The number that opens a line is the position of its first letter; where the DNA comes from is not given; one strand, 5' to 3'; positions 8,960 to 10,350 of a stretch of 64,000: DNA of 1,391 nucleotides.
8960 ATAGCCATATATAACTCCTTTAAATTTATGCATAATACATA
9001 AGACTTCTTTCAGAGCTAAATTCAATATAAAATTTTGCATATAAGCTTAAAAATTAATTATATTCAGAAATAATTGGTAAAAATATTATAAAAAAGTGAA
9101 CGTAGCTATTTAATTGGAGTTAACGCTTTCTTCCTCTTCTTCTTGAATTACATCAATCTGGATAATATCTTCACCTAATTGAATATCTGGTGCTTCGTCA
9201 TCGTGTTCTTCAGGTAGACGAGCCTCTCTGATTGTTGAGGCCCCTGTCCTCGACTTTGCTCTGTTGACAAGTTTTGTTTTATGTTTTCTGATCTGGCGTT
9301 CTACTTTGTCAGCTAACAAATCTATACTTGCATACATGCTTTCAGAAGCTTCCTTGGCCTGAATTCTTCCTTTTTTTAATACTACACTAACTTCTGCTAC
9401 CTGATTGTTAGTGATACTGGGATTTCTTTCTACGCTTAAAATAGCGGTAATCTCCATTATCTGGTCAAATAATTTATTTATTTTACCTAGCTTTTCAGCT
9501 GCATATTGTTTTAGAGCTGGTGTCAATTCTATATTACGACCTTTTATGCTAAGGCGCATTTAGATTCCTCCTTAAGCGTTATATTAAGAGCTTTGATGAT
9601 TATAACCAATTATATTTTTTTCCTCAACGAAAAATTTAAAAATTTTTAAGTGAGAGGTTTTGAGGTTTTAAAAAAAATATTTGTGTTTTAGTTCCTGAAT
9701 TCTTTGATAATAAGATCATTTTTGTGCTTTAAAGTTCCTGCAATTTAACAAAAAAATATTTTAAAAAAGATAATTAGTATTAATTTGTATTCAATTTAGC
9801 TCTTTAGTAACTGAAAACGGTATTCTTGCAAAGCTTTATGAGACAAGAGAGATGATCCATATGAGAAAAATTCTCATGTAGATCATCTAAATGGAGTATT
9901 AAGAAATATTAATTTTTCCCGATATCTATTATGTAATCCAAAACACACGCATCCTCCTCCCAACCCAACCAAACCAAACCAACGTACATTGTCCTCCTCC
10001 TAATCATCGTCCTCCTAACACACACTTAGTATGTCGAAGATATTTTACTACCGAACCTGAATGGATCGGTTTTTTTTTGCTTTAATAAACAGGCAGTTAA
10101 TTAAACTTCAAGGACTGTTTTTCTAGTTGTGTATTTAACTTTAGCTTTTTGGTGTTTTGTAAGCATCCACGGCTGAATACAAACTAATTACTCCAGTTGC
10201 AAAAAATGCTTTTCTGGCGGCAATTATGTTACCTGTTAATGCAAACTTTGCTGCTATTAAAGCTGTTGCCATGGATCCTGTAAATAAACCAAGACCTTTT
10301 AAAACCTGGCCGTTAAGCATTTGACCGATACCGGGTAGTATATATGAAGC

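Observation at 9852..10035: Structured element upstream of hpf: 17-bp inverted repeat, a CCUCC / C-A-rich tract, and a GGAGG-preceded mini-ORF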

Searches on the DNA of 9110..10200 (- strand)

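Call 7: search_rna_families(source=window, start=9500, end=10200, threshold=evalue, max_evalue=10, show_alignments=3)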
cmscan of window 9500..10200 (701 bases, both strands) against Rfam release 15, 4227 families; matches with E-value up to 10: 7.
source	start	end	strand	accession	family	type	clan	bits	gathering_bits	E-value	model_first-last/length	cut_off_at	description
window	9851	9887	+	RF03263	MIR861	Gene; miRNA;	-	17.4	70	2.8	1-111/111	no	MIR861 microRNA precursor family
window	9843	9894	+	RF02006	mir-1253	Gene; miRNA;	-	16.5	103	3.2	1-94/94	no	mir-1253 microRNA precursor family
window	9846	9890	-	RF03338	MIR4416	Gene; miRNA;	-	16.4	70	1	1-147/147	no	MIR4416 microRNA precursor family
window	9860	9880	+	RF04357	Plastid-ndhA-ndhB-2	Intron;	CL00155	15.2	53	2.3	10-31/41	no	Plastid-ndhA-ndhB-2 group II-D5 intron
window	9850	9888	-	RF03585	mir-3938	Gene; miRNA;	-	14.6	94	8.7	17-72/88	no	mir-3938 microRNA precursor family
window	9861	9879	+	RF04336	Plastid-petD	Intron;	-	14.1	65.5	6.9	17-36/47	no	Plastid-petD group II-D5 intron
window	9709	9757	-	RF02777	OppA_thermometer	Cis-reg; thermoregulator;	-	13.4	290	0.4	1-304/304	no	OppA 5' UTR thermometer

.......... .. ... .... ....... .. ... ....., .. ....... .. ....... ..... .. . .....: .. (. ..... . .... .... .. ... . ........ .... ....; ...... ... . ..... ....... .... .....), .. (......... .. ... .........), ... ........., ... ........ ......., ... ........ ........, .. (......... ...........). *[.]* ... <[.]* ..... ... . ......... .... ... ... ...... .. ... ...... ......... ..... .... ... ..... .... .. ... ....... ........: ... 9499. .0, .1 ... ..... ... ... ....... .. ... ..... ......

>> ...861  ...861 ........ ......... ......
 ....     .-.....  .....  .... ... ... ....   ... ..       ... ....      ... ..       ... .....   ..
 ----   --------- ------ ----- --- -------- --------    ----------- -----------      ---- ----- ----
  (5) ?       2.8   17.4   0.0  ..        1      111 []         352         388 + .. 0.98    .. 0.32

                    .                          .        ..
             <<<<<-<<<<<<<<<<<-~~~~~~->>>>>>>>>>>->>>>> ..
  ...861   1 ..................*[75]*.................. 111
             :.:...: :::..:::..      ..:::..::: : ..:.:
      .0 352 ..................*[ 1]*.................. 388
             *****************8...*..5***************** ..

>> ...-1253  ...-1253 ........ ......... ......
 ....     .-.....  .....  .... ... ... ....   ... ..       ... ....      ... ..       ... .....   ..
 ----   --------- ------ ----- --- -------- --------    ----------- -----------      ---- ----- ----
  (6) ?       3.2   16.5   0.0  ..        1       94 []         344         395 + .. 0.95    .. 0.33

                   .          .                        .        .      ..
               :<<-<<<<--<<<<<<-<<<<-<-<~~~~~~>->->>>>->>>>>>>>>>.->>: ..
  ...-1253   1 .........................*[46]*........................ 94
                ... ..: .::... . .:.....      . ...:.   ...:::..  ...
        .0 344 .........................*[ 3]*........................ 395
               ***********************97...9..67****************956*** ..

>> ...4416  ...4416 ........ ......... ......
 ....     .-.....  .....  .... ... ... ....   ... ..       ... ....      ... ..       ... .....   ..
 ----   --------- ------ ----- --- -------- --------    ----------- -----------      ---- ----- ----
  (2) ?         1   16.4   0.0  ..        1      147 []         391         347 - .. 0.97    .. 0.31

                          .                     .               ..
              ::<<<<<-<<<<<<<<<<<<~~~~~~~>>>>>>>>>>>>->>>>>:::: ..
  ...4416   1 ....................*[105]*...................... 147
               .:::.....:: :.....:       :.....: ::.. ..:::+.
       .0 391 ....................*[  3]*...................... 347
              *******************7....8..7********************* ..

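Call 38: search_rna_families(source=L001, start=3570, end=3780, threshold=evalue, max_evalue=10, show_alignments=4)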
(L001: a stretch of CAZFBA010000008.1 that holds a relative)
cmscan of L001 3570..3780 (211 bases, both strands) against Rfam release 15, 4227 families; matches with E-value up to 10: 7.
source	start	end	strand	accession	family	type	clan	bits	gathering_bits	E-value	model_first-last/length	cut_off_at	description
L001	3582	3627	+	RF02416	TCV_H4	Cis-reg;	-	22.2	50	0.065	1-51/51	no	Turnip crinkle virus 3'UTR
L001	3585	3646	-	RF02074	STnc240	Gene; sRNA;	-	18.8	55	1.7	1-77/77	no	Enterobacterial sRNA STnc240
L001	3642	3692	+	RF01701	Cyano-1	Gene; sRNA;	-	14.8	41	4.4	1-69/69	no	Cyano-1 RNA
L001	3707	3738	-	RF00207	K10_TLS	Cis-reg;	-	14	43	4.3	1-48/48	no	K10 transport/localisation element (TLS)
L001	3588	3635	-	RF02278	Betaproteobacteria_toxic_sRNA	Gene; sRNA;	-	13.5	50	2.3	1-64/64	no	Betaproteobacteria toxic small RNA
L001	3752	3776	-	RF01155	snoR101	Gene; snRNA; snoRNA; CD-box;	-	12.8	40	2.6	42-66/66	no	Small nucleolar RNA snoR101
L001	3599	3684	+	RF02142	HOXA11-AS1_6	Gene; lncRNA;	-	10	50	3.2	1-179/179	no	HOXA11 antisense RNA 1 conserved region 6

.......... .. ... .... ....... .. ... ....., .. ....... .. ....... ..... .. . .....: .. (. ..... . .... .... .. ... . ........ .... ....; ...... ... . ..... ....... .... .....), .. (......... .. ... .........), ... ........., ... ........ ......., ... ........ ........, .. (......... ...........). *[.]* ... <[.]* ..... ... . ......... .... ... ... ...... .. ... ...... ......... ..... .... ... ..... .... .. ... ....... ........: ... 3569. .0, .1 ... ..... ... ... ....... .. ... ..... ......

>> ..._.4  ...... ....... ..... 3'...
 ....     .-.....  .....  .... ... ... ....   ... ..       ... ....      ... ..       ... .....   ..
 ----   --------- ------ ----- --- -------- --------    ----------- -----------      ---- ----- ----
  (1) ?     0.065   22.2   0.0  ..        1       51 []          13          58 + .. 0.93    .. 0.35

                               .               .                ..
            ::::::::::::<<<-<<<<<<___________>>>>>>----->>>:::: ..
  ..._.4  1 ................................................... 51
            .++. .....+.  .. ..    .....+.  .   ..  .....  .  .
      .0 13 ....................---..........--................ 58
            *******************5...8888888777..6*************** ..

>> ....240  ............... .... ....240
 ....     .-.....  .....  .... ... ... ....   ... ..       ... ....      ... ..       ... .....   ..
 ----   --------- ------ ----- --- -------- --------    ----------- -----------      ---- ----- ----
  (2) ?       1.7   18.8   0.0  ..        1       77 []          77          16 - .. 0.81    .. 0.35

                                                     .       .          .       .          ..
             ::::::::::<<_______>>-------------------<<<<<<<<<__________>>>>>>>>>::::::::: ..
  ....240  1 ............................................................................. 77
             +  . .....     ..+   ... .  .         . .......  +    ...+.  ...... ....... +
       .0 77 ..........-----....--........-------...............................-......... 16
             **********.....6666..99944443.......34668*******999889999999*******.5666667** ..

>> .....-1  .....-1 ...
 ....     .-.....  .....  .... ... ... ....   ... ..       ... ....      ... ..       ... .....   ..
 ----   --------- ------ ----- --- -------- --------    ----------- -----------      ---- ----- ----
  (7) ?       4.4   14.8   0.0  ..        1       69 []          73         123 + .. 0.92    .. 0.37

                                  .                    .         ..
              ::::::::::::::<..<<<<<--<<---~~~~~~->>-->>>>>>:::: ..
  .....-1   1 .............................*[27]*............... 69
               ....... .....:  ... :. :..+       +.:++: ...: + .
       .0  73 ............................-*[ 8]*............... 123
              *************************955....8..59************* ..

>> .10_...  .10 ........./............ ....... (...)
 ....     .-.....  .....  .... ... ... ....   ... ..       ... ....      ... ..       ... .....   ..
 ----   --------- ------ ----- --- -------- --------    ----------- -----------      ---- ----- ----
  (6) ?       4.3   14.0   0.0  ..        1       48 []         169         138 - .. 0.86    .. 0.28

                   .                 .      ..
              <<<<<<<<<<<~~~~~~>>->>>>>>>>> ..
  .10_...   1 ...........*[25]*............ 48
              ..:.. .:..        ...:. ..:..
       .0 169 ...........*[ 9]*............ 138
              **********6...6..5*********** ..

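Call 68: build_rna_model(alignment_id=A4, structure=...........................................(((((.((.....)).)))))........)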
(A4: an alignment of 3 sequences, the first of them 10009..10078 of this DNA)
Model R1 built from alignment A4 (3 sequences, 72 columns); structure: as given.
model positions 70; base pairs 7; branch points 0; effective number of sequences 1.79; information 0.805 bits per position. Calibrated on 0.2 Mb of random sequence (short: E-values are rough).
structure used (alignment columns):
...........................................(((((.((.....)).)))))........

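Call 69: search_with_rna_model(model_id=R1, sources=[window, L001, L081, L082, L086, L087, L088, L090, L091, L092, L093, L096, L098], make_alignment=true, max_evalue=1, show_alignments=0)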
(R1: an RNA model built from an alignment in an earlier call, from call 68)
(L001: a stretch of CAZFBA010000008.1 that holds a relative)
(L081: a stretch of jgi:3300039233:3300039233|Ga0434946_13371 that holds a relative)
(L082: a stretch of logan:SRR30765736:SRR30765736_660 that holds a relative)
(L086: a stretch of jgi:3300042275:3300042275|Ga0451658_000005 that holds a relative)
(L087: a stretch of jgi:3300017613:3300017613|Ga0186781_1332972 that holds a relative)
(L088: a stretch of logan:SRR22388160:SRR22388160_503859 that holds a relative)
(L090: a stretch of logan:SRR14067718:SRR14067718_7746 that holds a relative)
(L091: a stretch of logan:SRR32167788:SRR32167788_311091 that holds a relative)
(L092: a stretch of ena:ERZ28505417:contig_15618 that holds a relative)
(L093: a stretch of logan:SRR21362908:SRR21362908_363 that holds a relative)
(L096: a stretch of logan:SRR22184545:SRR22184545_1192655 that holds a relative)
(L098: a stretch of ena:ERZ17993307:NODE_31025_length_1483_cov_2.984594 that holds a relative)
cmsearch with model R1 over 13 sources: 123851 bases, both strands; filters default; matches with E-value up to 1: 13.
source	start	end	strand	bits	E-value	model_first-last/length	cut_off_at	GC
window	10009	10078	+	100.7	6.9e-18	1-70/70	no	0.37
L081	471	540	-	100.7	6.9e-18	1-70/70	no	0.37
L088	1963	2034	-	95.9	6.1e-17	1-70/70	no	0.36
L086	2064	2132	-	95.5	7.1e-17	1-70/70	no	0.42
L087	2117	2188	-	78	2e-13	1-70/70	no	0.35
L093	433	507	-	69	1.2e-11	1-70/70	no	0.4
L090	2034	2101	-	67.2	2.6e-11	1-70/70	no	0.4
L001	3587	3658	-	66.7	3.4e-11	1-70/70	no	0.39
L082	2001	2073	-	60.1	6.8e-10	1-70/70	no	0.36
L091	2091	2166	-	59.4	9.5e-10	1-70/70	no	0.34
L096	1977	2055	-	53.7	1.3e-08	1-70/70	no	0.38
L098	27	105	-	46.1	4e-07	1-70/70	no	0.34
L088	1971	1992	+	13.9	0.86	42-63/70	no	0.45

Alignment A5: 13 matches aligned to the model, 108 columns, each read 5' to 3' on its own strand. Consensus structure (alignment columns), stored with it:
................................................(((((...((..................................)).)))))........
